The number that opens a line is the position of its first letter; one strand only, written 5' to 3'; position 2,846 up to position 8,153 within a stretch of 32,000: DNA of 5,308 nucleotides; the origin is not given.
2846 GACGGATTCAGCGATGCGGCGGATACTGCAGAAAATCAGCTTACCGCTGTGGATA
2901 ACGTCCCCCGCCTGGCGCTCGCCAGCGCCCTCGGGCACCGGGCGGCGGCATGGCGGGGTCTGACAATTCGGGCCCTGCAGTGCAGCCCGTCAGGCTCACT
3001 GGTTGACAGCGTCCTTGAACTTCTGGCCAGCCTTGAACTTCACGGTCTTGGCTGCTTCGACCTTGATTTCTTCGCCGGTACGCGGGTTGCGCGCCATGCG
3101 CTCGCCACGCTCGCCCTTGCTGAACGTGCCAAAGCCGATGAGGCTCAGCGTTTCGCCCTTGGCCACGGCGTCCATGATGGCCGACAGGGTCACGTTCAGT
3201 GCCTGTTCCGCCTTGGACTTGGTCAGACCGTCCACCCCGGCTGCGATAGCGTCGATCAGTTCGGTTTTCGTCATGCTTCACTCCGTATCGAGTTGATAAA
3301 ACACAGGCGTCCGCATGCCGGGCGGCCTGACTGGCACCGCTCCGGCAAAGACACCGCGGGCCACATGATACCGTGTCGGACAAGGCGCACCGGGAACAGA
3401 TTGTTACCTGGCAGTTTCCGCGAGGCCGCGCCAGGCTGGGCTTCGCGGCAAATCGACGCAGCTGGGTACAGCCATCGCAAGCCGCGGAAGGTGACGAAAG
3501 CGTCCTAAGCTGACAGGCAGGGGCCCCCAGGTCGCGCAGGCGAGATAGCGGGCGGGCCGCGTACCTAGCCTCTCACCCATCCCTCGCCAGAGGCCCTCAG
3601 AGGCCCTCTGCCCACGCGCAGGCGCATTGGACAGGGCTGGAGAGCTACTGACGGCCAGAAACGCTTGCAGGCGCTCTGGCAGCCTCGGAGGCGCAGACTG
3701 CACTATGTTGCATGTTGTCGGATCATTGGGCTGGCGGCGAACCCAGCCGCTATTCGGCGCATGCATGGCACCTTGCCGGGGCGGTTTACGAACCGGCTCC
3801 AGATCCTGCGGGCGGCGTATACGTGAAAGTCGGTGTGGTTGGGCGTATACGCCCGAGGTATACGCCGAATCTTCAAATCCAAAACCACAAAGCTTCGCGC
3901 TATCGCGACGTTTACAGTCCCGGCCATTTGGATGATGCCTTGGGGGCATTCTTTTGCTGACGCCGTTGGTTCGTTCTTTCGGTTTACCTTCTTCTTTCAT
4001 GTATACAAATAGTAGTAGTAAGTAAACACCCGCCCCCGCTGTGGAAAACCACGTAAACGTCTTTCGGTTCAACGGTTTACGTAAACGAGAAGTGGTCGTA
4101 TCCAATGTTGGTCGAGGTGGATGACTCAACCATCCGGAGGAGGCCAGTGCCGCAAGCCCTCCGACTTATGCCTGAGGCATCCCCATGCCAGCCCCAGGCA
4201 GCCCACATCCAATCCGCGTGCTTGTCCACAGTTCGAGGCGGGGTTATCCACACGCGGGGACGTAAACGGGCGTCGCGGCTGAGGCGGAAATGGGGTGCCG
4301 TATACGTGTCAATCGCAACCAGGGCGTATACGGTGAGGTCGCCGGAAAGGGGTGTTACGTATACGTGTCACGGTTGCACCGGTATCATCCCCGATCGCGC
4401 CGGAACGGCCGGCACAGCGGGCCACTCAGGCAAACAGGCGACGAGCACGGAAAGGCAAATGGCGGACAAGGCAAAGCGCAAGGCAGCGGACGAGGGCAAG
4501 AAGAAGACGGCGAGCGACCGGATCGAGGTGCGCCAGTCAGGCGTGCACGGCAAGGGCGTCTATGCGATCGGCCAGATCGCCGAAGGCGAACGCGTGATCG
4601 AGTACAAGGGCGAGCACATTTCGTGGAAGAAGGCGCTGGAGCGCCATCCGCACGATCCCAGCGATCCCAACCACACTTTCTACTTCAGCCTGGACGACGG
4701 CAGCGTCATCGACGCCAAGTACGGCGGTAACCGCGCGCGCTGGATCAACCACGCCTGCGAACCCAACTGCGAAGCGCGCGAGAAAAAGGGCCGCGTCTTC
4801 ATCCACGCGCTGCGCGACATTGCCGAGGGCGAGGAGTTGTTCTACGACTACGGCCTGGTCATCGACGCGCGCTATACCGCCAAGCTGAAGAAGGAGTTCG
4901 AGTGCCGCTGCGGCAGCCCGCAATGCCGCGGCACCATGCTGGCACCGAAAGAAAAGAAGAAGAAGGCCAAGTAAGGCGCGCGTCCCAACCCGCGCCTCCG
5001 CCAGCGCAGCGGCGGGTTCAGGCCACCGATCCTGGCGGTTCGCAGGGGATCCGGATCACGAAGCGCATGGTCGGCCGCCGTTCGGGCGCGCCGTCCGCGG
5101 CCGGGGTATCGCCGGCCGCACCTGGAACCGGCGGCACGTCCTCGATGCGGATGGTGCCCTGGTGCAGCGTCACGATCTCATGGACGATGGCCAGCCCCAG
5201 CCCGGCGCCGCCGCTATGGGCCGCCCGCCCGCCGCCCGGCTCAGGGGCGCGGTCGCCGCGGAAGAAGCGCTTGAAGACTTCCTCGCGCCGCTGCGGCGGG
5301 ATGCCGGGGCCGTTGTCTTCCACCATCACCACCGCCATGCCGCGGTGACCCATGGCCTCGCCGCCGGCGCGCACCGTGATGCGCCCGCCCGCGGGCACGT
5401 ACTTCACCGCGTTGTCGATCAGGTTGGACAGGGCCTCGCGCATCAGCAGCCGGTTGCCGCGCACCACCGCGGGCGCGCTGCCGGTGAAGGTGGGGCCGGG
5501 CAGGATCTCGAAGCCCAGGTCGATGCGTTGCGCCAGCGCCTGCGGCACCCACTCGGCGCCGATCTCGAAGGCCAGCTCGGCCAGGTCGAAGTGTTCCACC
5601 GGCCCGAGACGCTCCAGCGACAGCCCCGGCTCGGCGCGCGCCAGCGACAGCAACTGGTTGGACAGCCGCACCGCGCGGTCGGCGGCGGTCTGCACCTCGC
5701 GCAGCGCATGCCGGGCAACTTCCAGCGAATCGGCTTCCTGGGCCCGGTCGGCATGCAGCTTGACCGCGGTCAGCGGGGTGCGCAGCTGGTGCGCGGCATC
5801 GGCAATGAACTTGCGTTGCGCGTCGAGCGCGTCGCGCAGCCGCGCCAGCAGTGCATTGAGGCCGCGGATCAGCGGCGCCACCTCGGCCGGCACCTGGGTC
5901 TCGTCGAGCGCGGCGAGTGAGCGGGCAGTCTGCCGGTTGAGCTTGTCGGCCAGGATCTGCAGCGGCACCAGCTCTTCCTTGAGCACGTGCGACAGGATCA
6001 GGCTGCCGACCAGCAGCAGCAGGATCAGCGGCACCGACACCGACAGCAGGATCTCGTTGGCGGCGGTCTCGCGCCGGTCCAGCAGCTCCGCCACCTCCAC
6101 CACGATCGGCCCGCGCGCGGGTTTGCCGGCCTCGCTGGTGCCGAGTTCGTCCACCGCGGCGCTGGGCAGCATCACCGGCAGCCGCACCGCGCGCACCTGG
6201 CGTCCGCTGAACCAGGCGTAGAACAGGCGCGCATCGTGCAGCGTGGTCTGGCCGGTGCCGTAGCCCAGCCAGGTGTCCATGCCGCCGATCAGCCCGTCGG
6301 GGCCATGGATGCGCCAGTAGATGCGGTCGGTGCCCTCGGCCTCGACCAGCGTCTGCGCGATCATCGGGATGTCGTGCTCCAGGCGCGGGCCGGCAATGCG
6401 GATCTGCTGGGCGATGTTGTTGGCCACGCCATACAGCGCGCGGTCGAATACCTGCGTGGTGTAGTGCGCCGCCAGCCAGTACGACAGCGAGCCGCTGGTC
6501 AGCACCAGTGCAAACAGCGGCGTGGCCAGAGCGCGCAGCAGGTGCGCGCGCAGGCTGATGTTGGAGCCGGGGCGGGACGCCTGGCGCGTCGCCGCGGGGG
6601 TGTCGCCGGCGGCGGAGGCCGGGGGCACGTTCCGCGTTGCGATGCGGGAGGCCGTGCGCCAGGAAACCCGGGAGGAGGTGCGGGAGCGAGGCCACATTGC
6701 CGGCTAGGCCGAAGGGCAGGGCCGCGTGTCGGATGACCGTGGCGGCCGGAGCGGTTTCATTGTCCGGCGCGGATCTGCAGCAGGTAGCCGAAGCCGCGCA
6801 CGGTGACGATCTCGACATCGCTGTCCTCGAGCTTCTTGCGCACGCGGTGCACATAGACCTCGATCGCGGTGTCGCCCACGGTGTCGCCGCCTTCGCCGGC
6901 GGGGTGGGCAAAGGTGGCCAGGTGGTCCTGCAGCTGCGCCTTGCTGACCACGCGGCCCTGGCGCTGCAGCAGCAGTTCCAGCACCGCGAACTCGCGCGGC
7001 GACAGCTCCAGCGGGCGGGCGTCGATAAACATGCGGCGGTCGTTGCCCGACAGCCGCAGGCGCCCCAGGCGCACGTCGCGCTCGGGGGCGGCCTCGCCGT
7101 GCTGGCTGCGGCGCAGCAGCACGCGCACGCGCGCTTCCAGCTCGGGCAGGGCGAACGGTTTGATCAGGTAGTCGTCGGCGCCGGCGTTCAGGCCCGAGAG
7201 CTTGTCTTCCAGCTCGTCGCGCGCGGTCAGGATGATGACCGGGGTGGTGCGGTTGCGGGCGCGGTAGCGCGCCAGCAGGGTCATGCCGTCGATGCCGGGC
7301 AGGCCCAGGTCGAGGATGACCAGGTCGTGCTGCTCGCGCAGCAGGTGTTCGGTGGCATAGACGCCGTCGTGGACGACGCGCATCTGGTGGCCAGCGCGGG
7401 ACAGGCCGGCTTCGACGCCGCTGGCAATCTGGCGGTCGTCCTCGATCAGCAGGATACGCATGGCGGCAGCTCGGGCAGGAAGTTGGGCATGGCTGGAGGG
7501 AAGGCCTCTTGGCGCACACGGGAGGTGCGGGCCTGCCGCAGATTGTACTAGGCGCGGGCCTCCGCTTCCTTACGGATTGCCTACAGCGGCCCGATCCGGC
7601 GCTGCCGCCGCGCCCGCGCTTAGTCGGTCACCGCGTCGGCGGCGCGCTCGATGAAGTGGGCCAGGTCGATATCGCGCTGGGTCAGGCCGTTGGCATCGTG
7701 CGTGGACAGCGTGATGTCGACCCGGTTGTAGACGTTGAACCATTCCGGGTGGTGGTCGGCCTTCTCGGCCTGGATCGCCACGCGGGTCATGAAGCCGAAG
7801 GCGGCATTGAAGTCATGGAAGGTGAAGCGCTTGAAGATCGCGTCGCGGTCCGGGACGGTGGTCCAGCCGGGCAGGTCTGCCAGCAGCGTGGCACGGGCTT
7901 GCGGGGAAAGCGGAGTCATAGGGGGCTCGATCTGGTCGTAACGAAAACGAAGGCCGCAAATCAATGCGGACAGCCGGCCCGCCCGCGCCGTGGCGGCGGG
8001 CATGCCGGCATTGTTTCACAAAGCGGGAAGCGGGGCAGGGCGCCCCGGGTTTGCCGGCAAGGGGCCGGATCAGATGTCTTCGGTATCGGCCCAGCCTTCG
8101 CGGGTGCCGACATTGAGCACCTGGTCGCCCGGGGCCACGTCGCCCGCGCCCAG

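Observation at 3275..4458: A 1.2 kb gene-free, repeat-dense island in an otherwise tightly packed region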

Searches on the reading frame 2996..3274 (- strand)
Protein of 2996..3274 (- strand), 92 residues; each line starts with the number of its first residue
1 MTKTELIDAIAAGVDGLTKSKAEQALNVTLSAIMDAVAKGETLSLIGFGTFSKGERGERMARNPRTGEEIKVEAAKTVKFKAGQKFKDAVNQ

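Call 10: search_protein_families(library=pfam, proteins=[window:2996-3274:-])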
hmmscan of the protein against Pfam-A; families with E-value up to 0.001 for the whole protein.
window:2996-3274:- (92 aa): 2 families
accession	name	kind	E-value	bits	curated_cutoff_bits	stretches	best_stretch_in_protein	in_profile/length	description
PF00216.26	Bac_DNA_binding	-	2.8e-29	101.6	22.4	1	1-91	1-90/90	Bacterial DNA-binding protein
PF18291.6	HU-HIG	-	0.0005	20.5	26.2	1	3-91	34-119/125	HU domain fused to wHTH, Ig, or Glycine-rich motif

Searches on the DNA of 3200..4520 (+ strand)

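Call 9: search_dna_similar(query=window:3275-4459:+, collection=plasmids, mode=distant)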
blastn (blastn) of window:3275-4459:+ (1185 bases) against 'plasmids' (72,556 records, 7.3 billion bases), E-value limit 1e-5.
No match.

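Call 51: search_rna_families(source=window, start=3200, end=4520, threshold=evalue, max_evalue=1)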
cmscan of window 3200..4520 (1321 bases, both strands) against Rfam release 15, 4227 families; matches with E-value up to 1: 0.
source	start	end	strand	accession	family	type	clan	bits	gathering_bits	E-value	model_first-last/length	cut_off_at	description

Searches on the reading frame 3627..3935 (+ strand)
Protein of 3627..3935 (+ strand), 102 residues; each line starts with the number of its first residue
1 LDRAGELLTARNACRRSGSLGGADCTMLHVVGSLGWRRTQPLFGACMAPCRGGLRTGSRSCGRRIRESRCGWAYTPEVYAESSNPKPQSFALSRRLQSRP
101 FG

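Call 50: search_protein_families(library=pfam, proteins=[window:3627-3935:+], max_evalue=1)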
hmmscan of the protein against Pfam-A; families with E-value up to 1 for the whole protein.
window:3627-3935:+ (102 aa): 1 family
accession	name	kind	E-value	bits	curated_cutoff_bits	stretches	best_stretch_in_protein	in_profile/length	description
PF21957.2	Zn_ribbon_16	-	0.088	13.2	27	1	60-82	40-62/65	Zinc beta-ribbon finger, putative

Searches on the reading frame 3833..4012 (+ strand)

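Call 50: search_protein_families(library=pfam, proteins=[window:3833-4012:+], max_evalue=1)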
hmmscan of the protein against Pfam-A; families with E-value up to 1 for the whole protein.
window:3833-4012:+ (59 aa): 1 family
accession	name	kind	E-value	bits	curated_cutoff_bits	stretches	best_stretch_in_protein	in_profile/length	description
PF19814.4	DUF6297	-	0.12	11.6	29.8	1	8-47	296-334/375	Family of unknown function (DUF6297)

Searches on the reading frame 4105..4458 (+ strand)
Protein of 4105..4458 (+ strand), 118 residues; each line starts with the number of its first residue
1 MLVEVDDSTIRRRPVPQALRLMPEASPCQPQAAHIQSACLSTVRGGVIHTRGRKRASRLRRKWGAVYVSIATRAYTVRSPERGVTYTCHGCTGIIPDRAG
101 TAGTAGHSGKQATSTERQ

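Call 50: search_protein_families(library=pfam, proteins=[window:4105-4458:+], max_evalue=1)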
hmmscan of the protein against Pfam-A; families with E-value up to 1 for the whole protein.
window:4105-4458:+ (118 aa): 1 family
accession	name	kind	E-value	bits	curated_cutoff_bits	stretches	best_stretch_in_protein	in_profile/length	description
PF16083.10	Phage_holin_3_3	-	0.4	11.3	28.4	0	45-71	10-36/78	LydA holin phage, holin superfamily III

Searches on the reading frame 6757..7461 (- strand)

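Call 10: search_protein_families(library=pfam, proteins=[window:6757-7461:-])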
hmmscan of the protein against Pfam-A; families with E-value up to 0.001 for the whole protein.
window:6757-7461:- (234 aa): 2 families
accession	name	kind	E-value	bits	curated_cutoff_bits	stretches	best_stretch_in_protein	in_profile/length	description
PF00072.30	Response_reg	-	6.5e-26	91.1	30.2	1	3-113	1-111/111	Response regulator receiver domain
PF00486.34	Trans_reg_C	-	5.7e-18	65.2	26.2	1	149-228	2-77/77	Transcriptional regulatory protein, C terminal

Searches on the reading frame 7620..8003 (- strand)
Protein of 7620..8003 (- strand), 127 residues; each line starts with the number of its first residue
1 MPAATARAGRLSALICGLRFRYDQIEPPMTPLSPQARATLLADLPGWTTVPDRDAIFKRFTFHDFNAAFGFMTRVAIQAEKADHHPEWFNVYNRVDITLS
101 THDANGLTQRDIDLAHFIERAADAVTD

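Call 10: search_protein_families(library=pfam, proteins=[window:7620-8003:-])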
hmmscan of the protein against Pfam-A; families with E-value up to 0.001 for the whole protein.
window:7620-8003:- (127 aa): 1 family
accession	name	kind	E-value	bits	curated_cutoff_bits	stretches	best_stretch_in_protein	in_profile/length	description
PF01329.24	Pterin_4a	-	1.5e-33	115.2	26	1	31-120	2-90/91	Pterin 4 alpha carbinolamine dehydratase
